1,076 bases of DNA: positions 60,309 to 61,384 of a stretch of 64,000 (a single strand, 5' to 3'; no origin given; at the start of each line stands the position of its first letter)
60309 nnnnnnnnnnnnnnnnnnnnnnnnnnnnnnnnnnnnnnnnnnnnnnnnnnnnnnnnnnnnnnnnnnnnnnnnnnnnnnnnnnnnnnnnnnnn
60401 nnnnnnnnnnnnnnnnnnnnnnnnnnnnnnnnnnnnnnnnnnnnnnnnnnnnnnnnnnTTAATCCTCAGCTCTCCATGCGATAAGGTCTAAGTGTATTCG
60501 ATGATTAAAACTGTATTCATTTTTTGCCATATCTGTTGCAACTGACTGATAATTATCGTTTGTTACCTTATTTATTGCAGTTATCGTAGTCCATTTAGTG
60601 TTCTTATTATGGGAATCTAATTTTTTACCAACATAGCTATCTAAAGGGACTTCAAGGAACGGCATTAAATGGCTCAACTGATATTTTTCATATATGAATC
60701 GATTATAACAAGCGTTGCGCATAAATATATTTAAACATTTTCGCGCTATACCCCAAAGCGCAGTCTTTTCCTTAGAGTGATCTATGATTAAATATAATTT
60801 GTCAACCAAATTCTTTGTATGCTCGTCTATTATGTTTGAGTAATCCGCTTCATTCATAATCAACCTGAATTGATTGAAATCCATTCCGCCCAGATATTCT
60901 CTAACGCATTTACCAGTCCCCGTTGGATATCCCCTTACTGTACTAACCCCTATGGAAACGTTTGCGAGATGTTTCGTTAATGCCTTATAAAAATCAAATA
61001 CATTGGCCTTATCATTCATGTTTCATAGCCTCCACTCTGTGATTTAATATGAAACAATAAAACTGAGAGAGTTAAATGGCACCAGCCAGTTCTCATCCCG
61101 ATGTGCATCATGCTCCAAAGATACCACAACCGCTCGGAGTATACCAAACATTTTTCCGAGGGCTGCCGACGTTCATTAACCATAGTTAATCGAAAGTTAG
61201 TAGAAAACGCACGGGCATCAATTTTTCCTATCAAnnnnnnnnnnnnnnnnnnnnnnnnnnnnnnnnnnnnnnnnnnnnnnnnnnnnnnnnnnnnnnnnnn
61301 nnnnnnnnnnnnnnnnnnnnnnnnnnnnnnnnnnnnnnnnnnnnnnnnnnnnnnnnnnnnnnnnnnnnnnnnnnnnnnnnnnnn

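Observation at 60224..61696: Second cassette E2 with the same plan but different cargo; its first bases supply the stop codon of the upstream gene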

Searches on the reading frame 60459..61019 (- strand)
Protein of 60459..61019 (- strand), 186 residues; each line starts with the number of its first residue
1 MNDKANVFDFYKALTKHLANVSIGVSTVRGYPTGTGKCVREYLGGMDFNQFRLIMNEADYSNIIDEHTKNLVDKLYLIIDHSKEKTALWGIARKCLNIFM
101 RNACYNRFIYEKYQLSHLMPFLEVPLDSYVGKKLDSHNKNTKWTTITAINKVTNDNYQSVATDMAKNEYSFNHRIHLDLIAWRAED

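Call 12: search_protein_families(library=pfam, proteins=[window:60459-61019:-], max_evalue=0.1)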
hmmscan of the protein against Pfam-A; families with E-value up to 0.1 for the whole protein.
window:60459-61019:- (186 aa): 0 families

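Call 13: search_protein_families(library=padloc, proteins=[window:60459-61019:-], max_evalue=1)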
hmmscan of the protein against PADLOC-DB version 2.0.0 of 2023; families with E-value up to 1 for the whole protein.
window:60459-61019:- (186 aa): 0 families

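Call 14: search_protein_families(library=ncbifam, proteins=[window:60459-61019:-], max_evalue=1)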
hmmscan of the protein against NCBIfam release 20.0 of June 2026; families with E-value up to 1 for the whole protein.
window:60459-61019:- (186 aa): 1 family
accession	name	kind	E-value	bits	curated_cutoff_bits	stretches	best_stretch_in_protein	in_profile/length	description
NF005093.0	PRK06522.2-4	equivalog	0.065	12.6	308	1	134-167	227-260/304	2-dehydropantoate 2-reductase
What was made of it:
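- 60459..61019 (-): Cargo gene, 186 aa, 35% GC. It belongs to a large uncharacterised all-helical family carrying the motif WG.ARK..N ... E.P.D. No Pfam, PADLOC or NCBIfam hit (calls 12-14).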

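Call 22: find_homologous_proteins(query=window:60459-61019:-, max_evalue=0.01)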
Query window:60459-61019:- (186 aa): 2 proteins with E <= 0.01 among 20 candidates.
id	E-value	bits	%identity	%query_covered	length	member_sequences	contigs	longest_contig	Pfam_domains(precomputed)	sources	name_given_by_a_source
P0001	3.7e-123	426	100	100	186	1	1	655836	-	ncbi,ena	-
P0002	3.2e-12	65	30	97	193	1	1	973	-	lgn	-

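Call 23: find_encoding_contigs(protein=P0001, flank=10000, max_places=4)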
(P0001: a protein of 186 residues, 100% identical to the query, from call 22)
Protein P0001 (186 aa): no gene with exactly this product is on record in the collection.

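Call 24: find_encoding_contigs(protein=P0002, flank=5000, max_places=4)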
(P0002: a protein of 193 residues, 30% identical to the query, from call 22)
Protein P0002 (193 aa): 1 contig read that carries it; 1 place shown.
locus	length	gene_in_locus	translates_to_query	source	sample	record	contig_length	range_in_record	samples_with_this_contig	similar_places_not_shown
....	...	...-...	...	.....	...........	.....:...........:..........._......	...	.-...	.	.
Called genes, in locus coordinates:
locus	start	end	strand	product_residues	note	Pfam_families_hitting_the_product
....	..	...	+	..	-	-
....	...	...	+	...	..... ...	-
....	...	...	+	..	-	?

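Call 34: find_encoding_contigs(protein=P0003, flank=10000, max_places=6)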
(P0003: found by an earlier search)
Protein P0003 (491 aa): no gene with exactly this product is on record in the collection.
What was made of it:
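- Tried and rejected: Exact look-ups of the window's own cargo and oxidoreductase also failed (calls 23, 34).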

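Call 59: search_protein_representatives(protein=window:60459-61019:-)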
Query: 186 residues. Proteins with E-value up to 0.001 (for the whole library): 776; up to 1e-10: 382; up to 1e-30: 2. The best 150 are listed.
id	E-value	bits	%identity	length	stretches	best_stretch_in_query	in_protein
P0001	1.2e-123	426.0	100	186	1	1-186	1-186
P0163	7.0e-31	123.7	45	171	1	9-183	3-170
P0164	1.6e-30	122.5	41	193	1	9-184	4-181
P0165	4.7e-27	111.2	40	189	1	9-184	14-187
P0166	3.2e-26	108.5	38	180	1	10-185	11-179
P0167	3.9e-26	108.2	41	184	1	10-184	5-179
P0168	4.2e-26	108.1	37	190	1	7-185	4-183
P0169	2.7e-25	105.5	40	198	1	10-184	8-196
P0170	2.8e-25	105.4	39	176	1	8-182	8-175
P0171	4.2e-25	104.9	37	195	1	14-184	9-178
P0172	6.9e-25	104.1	41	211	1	9-184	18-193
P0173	8.7e-25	103.8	43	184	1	8-182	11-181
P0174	4.7e-24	101.4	40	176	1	14-183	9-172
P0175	1.4e-23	99.9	41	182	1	12-184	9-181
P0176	3.4e-23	98.7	42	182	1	9-184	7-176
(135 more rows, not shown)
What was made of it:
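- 60459..61019 (-): 776 cluster representatives at E<=1e-3 (call 59).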

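Call 61: search_protein_families(library=pfam, alignment_id=A6, max_evalue=0.01)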
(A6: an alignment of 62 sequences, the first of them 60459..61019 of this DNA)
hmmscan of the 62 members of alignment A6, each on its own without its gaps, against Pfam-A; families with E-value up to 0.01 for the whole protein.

A. member 1, window:60459-61019:- (186 aa): 0 families

B. families by the number of members that match (of 62 scanned): 3 families
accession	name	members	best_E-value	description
PF00460.25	Flg_bb_rod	1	0.0007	Flagella basal body rod protein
PF02961.22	SAM_BAF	1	0.0024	Barrier to autointegration factor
PF21667.2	Nop5_N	1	0.0037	Nop5, N-terminal domain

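Call 63: search_solved_structures(query=A6, max_evalue=1)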
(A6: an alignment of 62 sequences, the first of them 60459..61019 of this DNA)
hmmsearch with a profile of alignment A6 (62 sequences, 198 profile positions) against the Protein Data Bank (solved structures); distinct sequences matched with E-value up to 1: 3.
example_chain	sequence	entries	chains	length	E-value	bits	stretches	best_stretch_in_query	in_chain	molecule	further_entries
3jc1_Ab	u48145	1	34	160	0.11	15.5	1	17-74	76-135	Charged multivesicular body protein 1b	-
6e8g_T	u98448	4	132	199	0.18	14.8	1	17-74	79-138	Charged multivesicular body protein 1b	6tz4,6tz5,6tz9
8v2q_A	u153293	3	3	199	0.3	14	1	17-73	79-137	Charged multivesicular body protein 1b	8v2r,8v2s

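Call 64: find_encoding_contigs(protein=P0164, flank=5000, max_places=4)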
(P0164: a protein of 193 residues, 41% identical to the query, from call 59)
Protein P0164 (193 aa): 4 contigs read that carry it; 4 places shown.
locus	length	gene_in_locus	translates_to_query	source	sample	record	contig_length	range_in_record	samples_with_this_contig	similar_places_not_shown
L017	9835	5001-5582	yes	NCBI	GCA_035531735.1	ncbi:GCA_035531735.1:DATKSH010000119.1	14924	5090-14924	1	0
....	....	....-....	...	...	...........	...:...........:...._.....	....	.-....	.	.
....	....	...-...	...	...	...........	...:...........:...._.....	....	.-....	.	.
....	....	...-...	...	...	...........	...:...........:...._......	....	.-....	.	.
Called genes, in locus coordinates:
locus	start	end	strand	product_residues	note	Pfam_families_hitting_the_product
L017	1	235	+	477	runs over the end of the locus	PF01225:Mur_ligase (faint), PF08245:Mur_ligase_M, PF02875:Mur_ligase_C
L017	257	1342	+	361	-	PF00953:Glycos_transf_4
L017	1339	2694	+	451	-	PF21799:MurD-like_N (weak), PF08245:Mur_ligase_M, PF02875:Mur_ligase_C (weak)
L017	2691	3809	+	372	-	PF01098:FTSW_RODA_SPOVE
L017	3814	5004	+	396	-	PF03033:Glyco_transf_28, PF04101:Glyco_tran_28_C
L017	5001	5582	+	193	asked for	-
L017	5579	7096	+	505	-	PF01225:Mur_ligase, PF08245:Mur_ligase_M, PF02875:Mur_ligase_C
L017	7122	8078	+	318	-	PF01565:FAD_binding_4, PF02873:MurB_C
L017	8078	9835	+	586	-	PF01820:Dala_Dala_lig_N, PF07478:Dala_Dala_lig_C, PF01820:Dala_Dala_lig_N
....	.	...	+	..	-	?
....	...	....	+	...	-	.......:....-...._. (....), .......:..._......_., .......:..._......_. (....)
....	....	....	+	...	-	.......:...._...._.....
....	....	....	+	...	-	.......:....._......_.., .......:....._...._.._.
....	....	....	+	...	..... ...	-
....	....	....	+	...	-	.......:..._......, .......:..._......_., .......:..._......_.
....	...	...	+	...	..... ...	-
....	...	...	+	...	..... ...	-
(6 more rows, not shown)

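Call 68: find_encoding_contigs(protein=P0163, flank=5000, max_places=4)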
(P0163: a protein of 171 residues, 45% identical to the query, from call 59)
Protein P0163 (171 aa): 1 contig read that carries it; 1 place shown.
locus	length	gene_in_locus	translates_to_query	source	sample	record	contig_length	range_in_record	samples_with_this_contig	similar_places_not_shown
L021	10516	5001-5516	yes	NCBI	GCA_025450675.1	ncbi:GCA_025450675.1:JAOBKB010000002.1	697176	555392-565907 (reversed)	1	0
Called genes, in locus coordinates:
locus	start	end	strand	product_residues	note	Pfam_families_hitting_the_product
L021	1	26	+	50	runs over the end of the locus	-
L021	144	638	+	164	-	PF05974:DUF892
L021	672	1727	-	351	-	PF03372:Exo_endo_phos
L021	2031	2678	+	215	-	-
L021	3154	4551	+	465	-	PF10011:DUF2254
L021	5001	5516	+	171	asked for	-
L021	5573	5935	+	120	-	-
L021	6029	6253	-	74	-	-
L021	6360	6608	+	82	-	PF13560:HTH_31, PF12844:HTH_19, PF01381:HTH_3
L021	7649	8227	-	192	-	PF23343:REP_ORF2-G2P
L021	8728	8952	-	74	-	-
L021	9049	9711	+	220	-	PF13489:Methyltransf_23, PF01209:Ubie_methyltran (weak), PF05175:MTS, PF08241:Methyltransf_11, PF08242:Methyltransf_12, PF13649:Methyltransf_25, PF13847:Methyltransf_31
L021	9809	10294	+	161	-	PF03061:4HBT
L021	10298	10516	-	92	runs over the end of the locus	-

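Call 70: predict_structure(alignment_id=A6)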
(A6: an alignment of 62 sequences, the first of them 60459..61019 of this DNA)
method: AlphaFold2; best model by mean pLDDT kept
length: 186 residues; sequences in the alignment: 62
mean_pLDDT: 95.1   pTM: 0.91
mean pLDDT of the five models: 95.1, 93.7, 93.3, 93.1, 89.3
residues with pLDDT >= 90: 168; 70-90: 14; 50-70: 4; < 50: 0
segments of 3 or more residues with pLDDT < 50: none
pLDDT, mean of each block of 10 residues (from residue 1): 81 98 97 97 98 98 98 94 89 98 98 98 98 94 95 97 96 96 80
secondary structure, 60 per line:
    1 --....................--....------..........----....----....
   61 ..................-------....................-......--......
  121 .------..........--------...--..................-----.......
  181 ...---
elements in order: H3-22 H25-28 H35-44 H49-52 H57-78 H86-105 H107-112 H115-121 H128-137 H151-168 H174-183
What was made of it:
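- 60459..61019 (-): AlphaFold pLDDT 95 (call 70).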

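Call 73: fold_search(model_id=the predicted structure, library=pdb)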
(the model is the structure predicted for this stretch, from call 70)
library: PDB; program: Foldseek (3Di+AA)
matches with E <= 10: 16; with E <= 0.001: 0
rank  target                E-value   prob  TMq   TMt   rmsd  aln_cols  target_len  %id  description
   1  8zld_B                3.3e+00  0.02  0.13  0.13  18.4       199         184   12  Crystal structure of PfHO from Plasmodium falciparum at 2.78 A (released 2024-09-04)
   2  5iaw_B                3.5e+00  0.04  0.21  0.18  13.9       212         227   14  Novel natural FXR modulator with a unique binding mode (released 2017-03-08)
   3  3rvf_A                4.0e+00  0.04  0.23  0.20  17.7       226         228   15  FXR with SRC1 and GSK2034 (released 2011-09-21)
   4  3fxv_A                4.4e+00  0.04  0.25  0.22  15.9       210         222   15  Identification of an N-oxide pyridine GW4064 analogue as a potent FXR agonist (released 2009-04-14)
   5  5b04_C                4.4e+00  0.03  0.16  0.11  15.8       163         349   15  Crystal structure of the eukaryotic translation initiation factor 2B from Schizosaccharomyces pombe (released 2016-02-24)
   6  6a5w_A                4.6e+00  0.04  0.23  0.20  17.3       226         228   15  FXR-LBD with HNC143 and SRC1 (released 2018-10-10)
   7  2noe_A                5.3e+00  0.13  0.31  0.21   9.2       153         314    9  Structure of catalytically inactive G42A human 8-oxoguanine glycosylase complexed to 8-oxoguanine DNA (released 2006-11-21)
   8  5q10_A                5.6e+00  0.02  0.17  0.15  18.0       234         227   12  Ligand binding to FARNESOID-X-RECEPTOR (released 2017-07-05)
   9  5b04_D                6.7e+00  0.02  0.17  0.11  14.9       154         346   16  Crystal structure of the eukaryotic translation initiation factor 2B from Schizosaccharomyces pombe (released 2016-02-24)
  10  6dbt_A                7.1e+00  0.02  0.18  0.08  15.5       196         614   10  Cryo-EM structure of RAG in complex with 12-RSS and 23-RSS substrate DNAs (released 2018-08-01)
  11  7yqd_A                7.8e+00  0.01  0.14  0.13  20.4       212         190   13  EM structure of human PA28gamma (wild-type) (released 2022-09-21)
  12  7ccl_C                8.6e+00  0.02  0.14  0.16  13.2       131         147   13  Crystal structure of human BFK (released 2021-06-23)
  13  6dbw_C                9.4e+00  0.02  0.19  0.08  16.1       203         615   13  Cryo-EM structure of RAG in complex with 12-RSS substrate DNA (released 2018-08-01)
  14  9dqh_A                9.4e+00  0.02  0.16  0.13  18.0       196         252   14  CryoEM structure of Gq-coupled MRGPRD with a new agonist EP-2825 (released 2024-12-11)
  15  6oen_C                9.4e+00  0.02  0.19  0.09  16.0       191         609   12  Cryo-EM structure of mouse RAG1/2 PRC complex (DNA1) (released 2020-01-29)
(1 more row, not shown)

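Call 76: search_protein_families(library=phrogs, proteins=[window:60459-61019:-], max_evalue=0.1)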
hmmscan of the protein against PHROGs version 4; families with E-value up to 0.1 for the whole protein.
window:60459-61019:- (186 aa): 3 families
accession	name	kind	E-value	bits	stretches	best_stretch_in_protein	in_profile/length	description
phrog_21055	-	unknown function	0.0059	18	0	117-185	27-92/109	-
phrog_5678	-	unknown function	0.03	15.7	1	58-116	71-129/142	-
phrog_38281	-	unknown function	0.095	14.3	0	139-179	11-51/77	-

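Call 78: fold_search(model_id=the predicted structure, library=viral)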
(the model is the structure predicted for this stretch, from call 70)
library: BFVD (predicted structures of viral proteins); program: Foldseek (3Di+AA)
matches with E <= 10: 26; with E <= 0.001: 0
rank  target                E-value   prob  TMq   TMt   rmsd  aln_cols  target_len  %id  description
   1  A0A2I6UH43            3.0e+00  0.07  0.23  0.22  14.2       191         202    8  Uncharacterized protein [Salinibacter phage M31CR41-2]
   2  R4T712                3.0e+00  0.05  0.20  0.16  16.1       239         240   10  Endonuclease III [Halogranum tailed virus 1]
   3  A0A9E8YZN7            3.7e+00  0.04  0.16  0.07  14.3       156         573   15  (no name in the UniProt tables at hand)
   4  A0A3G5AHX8            4.0e+00  0.08  0.30  0.11  18.4       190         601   13  Putative orfan [Satyrvirus sp.]
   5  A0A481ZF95            4.9e+00  0.16  0.30  0.43   6.6       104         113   14  Uncharacterized protein [Pithovirus LCPAC403]
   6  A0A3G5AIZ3            5.1e+00  0.03  0.15  0.17  16.7       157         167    9  DUF4116 domain-containing protein [Sylvanvirus sp.]
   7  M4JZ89                5.4e+00  0.03  0.18  0.15  16.7       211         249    9  Membrane protein EE35 [Elephantid herpesvirus 1]
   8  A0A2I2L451            5.6e+00  0.02  0.16  0.10  16.5       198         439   11  Uncharacterized protein [Orpheovirus IHUMI-LCC2]
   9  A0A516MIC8            6.2e+00  0.03  0.20  0.15  21.3       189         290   14  (no name in the UniProt tables at hand)
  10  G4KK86                6.2e+00  0.02  0.15  0.12  16.3       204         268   11  (no name in the UniProt tables at hand)
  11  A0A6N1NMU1            6.5e+00  0.01  0.15  0.10  20.6       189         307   16  Putative orfan [Tupanvirus soda lake]
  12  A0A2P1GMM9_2          6.8e+00  0.05  0.26  0.08  12.6       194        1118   11  Genome polyprotein [Western African lungfish hepacivirus]
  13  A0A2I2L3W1            6.8e+00  0.02  0.19  0.10  16.9       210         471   12  Uncharacterized protein [Orpheovirus IHUMI-LCC2]
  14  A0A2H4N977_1          7.2e+00  0.03  0.18  0.06  13.1       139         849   11  (no name in the UniProt tables at hand)
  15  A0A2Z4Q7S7            7.9e+00  0.03  0.18  0.22  11.8       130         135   16  Membrane protein [Gordonia phage Suzy]
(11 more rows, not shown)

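Call 108: find_related_loci(query=A6, collection=viral_contigs, flank=4000)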
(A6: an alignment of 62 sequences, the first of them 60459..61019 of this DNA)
Query A6 (186 aa) in viral_contigs; peptide patterns used: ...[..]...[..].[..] (x = any residue, [..] = any of these).
10 stretches matched a pattern; 2 encode a relative of the query (tblastn E <= 1e-3); 2 distinct loci.
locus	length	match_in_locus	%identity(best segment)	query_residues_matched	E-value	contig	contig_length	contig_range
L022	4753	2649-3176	29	10-182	2e-26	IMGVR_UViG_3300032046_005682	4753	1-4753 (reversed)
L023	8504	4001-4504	24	9-182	2e-14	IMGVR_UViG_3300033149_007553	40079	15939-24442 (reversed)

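Call 111: search_protein_families(library=pfam, proteins=[L023:78-1397:+, L023:2023-2781:+, L023:2778-3209:+, L023:3206-3841:+, L023:3902-4519:+, L023:4528-5847:-, L023:6064-7164:+, L022:91-2508:-, L022:3200-3973:-, L022:3970-4743:-], max_evalue=0.001)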
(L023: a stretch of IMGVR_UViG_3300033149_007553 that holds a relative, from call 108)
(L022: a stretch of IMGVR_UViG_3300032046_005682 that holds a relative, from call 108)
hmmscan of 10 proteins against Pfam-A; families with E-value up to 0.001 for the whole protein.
L023:78-1397:+ (439 aa): 0 families

L023:2023-2781:+ (252 aa): 0 families

L023:2778-3209:+ (143 aa): 0 families

L023:3206-3841:+ (211 aa): 1 family
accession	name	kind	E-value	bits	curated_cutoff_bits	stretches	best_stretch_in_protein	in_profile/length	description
PF05066.19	HARE-HTH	-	4.3e-14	53.1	25.9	1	143-210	5-69/71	HB1, ASXL, restriction endonuclease HTH domain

L023:3902-4519:+ (205 aa): 0 families

L023:4528-5847:- (439 aa): 2 families
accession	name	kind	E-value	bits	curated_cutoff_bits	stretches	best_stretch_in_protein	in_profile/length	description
PF01555.25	N6_N4_Mtase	-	3.1e-26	93.1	26.7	1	189-423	1-220/221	DNA methylase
PF02195.25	ParB_N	-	4.9e-09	36.6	26.3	1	10-90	6-91/95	ParB N-terminal domain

L023:6064-7164:+ (366 aa): 0 families

L022:91-2508:- (805 aa): 0 families

L022:3200-3973:- (257 aa): 1 family
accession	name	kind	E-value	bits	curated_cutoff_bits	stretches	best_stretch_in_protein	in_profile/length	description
PF25680.1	Mom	-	6.8e-43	147.1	27.1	1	4-195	2-196/202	Mom protein family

L022:3970-4743:- (257 aa): 1 family
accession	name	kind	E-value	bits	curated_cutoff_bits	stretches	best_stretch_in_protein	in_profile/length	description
PF01555.25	N6_N4_Mtase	-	2.9e-22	80.2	26.7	2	160-234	139-219/221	DNA methylase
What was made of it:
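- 60459..61019 (-): Viral homologues sit beside Mom and N6_N4 methylases (calls 108, 111).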

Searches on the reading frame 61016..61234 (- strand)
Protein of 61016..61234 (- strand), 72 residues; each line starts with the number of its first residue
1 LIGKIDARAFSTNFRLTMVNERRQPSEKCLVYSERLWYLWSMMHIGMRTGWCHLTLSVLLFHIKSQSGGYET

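Call 12: search_protein_families(library=pfam, proteins=[window:61016-61234:-], max_evalue=0.1)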
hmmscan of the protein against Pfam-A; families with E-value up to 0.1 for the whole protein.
window:61016-61234:- (72 aa): 0 families

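Call 13: search_protein_families(library=padloc, proteins=[window:61016-61234:-], max_evalue=1)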
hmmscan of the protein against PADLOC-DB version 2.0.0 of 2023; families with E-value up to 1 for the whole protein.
window:61016-61234:- (72 aa): 0 families

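Call 14: search_protein_families(library=ncbifam, proteins=[window:61016-61234:-], max_evalue=1)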
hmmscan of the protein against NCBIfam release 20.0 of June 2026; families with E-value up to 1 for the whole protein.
window:61016-61234:- (72 aa): 0 families
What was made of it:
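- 61016..61234 (-): 72-aa ORF with a TTG start and an ATGA overlap with the cargo start; probably not a gene. No family hit (calls 12-14).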
